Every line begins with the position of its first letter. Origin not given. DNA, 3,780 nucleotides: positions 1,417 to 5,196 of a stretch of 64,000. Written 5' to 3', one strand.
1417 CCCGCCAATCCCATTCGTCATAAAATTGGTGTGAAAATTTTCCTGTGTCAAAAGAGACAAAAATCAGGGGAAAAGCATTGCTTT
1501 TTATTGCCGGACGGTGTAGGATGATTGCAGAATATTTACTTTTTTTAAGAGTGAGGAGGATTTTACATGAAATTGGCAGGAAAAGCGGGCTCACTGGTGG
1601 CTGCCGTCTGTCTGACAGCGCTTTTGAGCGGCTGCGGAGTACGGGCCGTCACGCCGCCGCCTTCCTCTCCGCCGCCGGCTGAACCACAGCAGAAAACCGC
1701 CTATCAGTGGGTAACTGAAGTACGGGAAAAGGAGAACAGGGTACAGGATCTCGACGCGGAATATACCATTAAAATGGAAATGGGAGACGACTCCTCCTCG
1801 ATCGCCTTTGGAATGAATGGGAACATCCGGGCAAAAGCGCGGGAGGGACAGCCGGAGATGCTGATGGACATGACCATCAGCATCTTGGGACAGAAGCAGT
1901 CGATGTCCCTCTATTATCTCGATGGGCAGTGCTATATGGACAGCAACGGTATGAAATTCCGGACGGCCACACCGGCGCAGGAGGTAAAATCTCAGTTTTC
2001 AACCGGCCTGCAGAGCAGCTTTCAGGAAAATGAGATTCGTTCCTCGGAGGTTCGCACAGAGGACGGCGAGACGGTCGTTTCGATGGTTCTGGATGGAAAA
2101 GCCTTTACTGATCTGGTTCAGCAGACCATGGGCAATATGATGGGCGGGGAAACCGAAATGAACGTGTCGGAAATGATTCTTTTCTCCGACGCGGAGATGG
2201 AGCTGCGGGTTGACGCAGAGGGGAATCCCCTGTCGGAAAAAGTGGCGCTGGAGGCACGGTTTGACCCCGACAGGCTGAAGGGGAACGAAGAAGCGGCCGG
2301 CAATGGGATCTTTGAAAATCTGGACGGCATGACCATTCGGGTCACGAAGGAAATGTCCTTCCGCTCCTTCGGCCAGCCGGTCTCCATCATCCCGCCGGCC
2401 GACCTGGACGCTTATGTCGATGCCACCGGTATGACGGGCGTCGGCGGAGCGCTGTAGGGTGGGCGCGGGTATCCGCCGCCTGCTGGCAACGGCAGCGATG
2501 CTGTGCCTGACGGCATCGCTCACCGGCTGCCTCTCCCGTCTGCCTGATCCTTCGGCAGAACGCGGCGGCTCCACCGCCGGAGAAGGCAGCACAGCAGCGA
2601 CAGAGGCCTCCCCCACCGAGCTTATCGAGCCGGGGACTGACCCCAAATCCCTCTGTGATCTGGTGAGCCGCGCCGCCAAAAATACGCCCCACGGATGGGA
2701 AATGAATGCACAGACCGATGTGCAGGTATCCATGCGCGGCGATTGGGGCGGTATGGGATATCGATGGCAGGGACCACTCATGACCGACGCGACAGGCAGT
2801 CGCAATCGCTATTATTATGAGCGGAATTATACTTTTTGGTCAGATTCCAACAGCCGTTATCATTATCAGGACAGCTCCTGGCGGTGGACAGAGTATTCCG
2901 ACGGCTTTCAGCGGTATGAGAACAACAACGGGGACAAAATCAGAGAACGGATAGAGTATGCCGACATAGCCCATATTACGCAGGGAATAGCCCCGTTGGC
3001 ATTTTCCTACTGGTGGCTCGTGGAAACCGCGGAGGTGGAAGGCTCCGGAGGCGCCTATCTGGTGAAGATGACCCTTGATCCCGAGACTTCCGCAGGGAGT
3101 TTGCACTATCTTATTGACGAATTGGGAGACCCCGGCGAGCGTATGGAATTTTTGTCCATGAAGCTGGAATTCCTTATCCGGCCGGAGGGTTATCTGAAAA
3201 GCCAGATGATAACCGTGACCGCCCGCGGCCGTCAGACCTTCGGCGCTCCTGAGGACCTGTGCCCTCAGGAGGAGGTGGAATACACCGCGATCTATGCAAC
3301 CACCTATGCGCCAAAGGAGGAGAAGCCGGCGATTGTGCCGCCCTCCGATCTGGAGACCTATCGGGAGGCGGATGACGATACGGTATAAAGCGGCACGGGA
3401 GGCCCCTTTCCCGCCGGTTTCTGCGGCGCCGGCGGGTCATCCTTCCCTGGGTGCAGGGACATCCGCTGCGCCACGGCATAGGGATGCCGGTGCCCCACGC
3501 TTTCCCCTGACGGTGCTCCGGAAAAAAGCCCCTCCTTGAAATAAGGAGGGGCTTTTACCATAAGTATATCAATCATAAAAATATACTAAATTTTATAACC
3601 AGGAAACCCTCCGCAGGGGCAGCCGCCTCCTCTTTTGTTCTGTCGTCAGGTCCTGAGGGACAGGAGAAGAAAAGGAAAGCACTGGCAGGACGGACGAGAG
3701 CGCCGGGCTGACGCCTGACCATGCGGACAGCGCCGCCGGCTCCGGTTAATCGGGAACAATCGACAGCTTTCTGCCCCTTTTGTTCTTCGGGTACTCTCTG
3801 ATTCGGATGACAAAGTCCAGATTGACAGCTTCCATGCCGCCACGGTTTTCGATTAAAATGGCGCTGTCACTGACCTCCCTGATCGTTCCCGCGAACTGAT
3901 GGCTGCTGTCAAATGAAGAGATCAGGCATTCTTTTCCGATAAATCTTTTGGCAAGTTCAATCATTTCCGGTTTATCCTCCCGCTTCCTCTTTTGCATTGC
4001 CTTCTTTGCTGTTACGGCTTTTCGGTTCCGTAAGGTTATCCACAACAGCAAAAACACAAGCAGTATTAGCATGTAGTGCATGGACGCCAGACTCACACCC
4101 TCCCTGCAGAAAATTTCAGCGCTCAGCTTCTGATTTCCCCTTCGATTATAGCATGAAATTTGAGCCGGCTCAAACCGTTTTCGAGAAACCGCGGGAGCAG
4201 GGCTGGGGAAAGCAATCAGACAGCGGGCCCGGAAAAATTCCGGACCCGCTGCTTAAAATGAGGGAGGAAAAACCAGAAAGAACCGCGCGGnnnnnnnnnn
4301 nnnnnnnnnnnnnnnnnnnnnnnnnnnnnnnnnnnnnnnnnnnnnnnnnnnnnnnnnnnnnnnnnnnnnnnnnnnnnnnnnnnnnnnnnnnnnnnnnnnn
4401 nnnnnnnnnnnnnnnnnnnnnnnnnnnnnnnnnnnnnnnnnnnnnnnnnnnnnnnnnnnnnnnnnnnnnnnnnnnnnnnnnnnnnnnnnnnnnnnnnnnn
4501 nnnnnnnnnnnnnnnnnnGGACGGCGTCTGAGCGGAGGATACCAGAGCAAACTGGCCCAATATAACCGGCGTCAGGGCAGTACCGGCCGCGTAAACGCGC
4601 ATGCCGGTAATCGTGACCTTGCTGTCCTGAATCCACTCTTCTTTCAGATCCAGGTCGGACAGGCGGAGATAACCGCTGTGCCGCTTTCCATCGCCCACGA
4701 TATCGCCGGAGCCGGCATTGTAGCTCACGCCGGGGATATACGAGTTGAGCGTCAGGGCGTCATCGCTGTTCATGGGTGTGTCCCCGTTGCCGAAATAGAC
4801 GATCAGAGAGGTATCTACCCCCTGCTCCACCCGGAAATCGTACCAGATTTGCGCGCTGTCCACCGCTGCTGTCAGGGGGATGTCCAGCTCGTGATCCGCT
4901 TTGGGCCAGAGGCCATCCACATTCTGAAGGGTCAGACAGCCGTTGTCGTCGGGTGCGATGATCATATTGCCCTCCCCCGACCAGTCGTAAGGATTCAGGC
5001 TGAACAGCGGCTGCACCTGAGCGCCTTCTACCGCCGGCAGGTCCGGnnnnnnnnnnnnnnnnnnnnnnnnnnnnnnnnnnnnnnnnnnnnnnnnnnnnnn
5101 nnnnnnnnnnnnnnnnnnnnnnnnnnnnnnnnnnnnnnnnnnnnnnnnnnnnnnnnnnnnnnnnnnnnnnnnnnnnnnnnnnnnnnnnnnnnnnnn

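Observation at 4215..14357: Tandem array of three 'wall-anchored exo-enzyme + AraC sensor' cassettes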

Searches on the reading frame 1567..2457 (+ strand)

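Call 3: search_protein_families(library=pfam, proteins=[window:1567-2457:+], max_evalue=0.01)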
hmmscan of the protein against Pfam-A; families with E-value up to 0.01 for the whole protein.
window:1567-2457:+ (296 aa): 1 family
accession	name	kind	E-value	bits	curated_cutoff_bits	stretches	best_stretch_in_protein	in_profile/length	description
PF20316.5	DUF6612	-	1.8e-05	24.9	23.7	1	49-203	6-170/237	Family of unknown function (DUF6612)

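Call 42: search_protein_families(library=ncbifam, proteins=[window:1567-2457:+], max_evalue=0.001)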
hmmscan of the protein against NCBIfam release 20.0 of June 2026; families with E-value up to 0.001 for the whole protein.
window:1567-2457:+ (296 aa): 1 family
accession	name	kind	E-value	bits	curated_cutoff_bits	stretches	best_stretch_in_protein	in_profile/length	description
NF053532.1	lipo_SCO4651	subfamily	3.4e-08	33.5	65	1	7-127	3-120/277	SCO4651 family lipoprotein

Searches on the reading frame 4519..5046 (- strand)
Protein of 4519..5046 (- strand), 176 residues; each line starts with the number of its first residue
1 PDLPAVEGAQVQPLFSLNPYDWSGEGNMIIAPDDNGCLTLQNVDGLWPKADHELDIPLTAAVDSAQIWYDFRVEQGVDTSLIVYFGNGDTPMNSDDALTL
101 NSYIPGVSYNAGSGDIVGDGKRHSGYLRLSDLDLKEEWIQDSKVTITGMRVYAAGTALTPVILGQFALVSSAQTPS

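Call 78: search_protein_representatives(protein=window:4519-5046:-)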
Query: 176 residues. Proteins with E-value up to 0.001 (for the whole library): 61; up to 1e-10: 25; up to 1e-30: 2. The best 61 are listed.
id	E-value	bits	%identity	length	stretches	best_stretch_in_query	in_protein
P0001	5.5e-113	391.0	100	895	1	1-176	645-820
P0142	4.2e-35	137.2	64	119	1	55-150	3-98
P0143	3.5e-22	95.2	33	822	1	12-174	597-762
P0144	4.6e-22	94.7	34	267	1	12-170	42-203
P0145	4.1e-20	88.4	31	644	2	16-169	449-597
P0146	2.2e-18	82.7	35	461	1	7-171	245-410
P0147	3.1e-18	82.3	31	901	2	12-172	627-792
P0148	7.6e-18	81.0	36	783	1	13-158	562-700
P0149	9.0e-18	80.8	37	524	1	10-170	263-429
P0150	5.5e-17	78.2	33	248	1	8-162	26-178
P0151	8.6e-17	77.6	35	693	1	9-172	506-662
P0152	8.6e-17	77.6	35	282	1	5-171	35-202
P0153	1.3e-16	77.0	31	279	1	13-172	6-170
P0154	3.8e-16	75.5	28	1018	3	2-167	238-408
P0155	1.6e-15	73.5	33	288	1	10-171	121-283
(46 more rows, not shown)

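Call 80: search_protein_families(library=pfam, alignment_id=A8, max_evalue=0.00001)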
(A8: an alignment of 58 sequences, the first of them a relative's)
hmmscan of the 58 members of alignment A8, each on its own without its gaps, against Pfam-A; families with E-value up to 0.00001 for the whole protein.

A. member 1, P0143 (822 aa): 0 families

B. families by the number of members that match (of 58 scanned): 17 families
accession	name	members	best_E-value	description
PF13472.12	Lipase_GDSL_2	17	1.5e-41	GDSL-like Lipase/Acylhydrolase family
PF00657.28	Lipase_GDSL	16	4.6e-30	GDSL-like Lipase/Acylhydrolase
PF00404.24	Dockerin_1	11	1.9e-10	Dockerin type I domain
PF00149.33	Metallophos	5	5.5e-13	Calcineurin-like phosphoesterase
PF00754.31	F5_F8_type_C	3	1.4e-13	F5/8 type C domain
PF09992.14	NAGPA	2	1e-26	Phosphodiester glycosidase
PF00963.24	Cohesin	2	4e-12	Cohesin domain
PF09479.16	Flg_new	1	5.8e-16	Listeria-Bacteroides repeat domain (List_Bact_rpt)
PF17996.7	CE2_N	1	1.1e-14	Carbohydrate esterase 2 N-terminal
PF13306.12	LRR_5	1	7.3e-14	BspA type Leucine rich repeat region (6 copies)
PF03442.20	CBM_X2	1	3e-12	Carbohydrate binding domain X2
PF13205.12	Big_5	1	9.3e-12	Bacterial Ig-like domain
PF22633.2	F5_F8_type_C_2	1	4.7e-10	NedA-like, galactose-binding domain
PF21461.3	HL_N-beta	1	6.3e-08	Hyaluronate lyase, N-terminal beta-sheet domain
PF13405.12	EF-hand_6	1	7.7e-07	EF-hand domain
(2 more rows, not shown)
